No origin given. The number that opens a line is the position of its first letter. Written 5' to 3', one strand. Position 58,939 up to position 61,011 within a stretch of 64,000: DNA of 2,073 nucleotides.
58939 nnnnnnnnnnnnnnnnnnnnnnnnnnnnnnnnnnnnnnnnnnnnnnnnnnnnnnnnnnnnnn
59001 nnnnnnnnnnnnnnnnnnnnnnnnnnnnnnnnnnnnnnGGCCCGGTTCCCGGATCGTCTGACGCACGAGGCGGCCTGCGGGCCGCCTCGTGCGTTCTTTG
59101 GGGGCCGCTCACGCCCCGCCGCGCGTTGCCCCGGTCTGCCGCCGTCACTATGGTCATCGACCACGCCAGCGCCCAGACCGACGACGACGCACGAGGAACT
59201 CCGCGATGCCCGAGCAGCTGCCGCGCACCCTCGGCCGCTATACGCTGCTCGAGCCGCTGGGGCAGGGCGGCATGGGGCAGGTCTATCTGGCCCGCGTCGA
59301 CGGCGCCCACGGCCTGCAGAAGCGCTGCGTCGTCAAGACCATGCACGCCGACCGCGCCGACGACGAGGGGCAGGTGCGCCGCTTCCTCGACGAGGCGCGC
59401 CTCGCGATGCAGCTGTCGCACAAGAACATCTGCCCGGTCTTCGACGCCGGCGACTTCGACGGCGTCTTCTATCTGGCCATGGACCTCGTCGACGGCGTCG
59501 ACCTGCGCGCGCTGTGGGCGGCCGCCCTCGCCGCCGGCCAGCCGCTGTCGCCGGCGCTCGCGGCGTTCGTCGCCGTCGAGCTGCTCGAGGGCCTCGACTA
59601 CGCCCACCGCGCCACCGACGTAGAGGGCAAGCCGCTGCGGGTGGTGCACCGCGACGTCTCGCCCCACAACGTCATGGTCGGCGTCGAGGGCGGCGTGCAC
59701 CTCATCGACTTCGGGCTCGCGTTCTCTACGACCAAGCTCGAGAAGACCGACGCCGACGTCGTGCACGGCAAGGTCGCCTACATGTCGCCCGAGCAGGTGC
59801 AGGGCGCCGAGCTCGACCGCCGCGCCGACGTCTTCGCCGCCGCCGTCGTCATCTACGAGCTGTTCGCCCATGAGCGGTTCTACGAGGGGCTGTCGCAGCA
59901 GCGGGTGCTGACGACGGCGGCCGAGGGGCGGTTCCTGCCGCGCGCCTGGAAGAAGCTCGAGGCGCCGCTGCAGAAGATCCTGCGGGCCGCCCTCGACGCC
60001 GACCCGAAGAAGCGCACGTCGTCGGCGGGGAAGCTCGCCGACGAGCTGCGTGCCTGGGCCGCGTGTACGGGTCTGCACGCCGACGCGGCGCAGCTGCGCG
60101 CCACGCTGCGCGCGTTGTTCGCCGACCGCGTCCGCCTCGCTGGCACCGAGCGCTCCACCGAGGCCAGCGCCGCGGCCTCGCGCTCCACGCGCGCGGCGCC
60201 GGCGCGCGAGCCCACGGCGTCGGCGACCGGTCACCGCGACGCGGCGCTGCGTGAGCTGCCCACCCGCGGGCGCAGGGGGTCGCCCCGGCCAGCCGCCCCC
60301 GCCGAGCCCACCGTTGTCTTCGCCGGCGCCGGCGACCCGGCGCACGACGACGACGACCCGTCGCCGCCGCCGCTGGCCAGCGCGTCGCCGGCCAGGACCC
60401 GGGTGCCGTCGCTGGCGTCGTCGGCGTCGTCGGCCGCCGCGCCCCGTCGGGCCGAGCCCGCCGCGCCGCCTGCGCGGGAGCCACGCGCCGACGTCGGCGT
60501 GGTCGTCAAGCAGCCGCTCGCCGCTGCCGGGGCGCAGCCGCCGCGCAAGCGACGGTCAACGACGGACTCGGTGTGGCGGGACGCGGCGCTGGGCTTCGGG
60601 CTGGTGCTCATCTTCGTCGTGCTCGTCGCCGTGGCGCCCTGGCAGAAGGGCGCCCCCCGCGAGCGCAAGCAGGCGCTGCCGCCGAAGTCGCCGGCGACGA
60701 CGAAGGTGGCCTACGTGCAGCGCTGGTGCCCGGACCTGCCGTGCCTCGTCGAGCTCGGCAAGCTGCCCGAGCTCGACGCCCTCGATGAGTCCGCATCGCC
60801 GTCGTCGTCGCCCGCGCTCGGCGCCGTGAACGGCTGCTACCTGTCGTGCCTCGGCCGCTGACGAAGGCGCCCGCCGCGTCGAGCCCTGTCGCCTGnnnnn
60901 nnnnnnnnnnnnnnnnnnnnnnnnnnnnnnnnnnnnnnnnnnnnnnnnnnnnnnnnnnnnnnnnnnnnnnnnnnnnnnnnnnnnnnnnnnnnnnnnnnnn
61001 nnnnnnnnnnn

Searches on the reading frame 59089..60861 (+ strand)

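Call 70: search_protein_families(library=pfam, proteins=[window:59089-60861:+], max_evalue=0.01)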
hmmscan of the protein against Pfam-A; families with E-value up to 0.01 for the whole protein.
window:59089-60861:+ (590 aa): 4 families
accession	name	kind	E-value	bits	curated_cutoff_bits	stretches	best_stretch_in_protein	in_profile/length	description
PF00069.31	Pkinase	-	9.1e-37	127.3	31.7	1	51-312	1-254/263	Protein kinase domain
PF07714.23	PK_Tyr_Ser-Thr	-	2.5e-27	96.3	23.1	1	53-311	3-250/258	Protein tyrosine and serine/threonine kinase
PF01636.29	APH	-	0.00015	22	23.2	1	167-211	152-197/239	Phosphotransferase enzyme family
PF17667.7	Pkinase_fungal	-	0.00035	19.9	24.1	1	164-240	287-368/387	Fungal protein kinase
